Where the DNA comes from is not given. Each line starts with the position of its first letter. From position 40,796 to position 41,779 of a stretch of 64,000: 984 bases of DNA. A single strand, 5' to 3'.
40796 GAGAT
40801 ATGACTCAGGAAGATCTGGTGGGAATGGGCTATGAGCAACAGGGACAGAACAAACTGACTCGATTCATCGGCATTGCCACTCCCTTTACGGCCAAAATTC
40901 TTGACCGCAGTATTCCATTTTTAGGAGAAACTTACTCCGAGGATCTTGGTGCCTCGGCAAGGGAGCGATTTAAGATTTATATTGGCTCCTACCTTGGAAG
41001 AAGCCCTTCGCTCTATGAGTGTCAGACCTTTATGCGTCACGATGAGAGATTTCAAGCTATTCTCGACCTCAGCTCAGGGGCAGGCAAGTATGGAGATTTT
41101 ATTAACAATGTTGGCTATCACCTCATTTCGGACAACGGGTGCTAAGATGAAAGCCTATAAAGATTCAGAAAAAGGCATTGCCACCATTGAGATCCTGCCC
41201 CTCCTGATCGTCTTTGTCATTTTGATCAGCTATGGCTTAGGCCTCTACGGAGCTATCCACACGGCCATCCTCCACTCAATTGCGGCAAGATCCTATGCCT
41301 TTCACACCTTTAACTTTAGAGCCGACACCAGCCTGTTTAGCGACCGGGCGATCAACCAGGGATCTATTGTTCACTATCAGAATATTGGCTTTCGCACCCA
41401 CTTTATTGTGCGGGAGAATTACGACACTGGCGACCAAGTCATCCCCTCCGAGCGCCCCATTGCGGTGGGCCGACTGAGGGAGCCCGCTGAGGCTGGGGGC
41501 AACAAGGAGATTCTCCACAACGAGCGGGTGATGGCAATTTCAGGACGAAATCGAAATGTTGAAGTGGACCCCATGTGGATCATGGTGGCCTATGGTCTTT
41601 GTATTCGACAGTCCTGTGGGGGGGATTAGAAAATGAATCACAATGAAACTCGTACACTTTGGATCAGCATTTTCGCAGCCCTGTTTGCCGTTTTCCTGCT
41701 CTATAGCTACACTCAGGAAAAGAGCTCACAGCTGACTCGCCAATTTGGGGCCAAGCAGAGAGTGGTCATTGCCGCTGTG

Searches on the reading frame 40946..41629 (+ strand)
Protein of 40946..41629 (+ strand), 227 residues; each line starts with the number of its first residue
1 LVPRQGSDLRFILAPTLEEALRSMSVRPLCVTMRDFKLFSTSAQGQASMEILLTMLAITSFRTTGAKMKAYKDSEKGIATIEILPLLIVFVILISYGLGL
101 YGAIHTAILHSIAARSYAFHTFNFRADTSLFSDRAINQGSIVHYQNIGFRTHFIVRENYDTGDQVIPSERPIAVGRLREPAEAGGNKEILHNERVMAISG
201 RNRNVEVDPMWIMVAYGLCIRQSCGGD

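Call 5: search_protein_families(library=pfam, proteins=[window:40946-41629:+], max_evalue=0.01)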
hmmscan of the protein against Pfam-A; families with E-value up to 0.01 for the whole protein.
window:40946-41629:+ (227 aa): 0 families
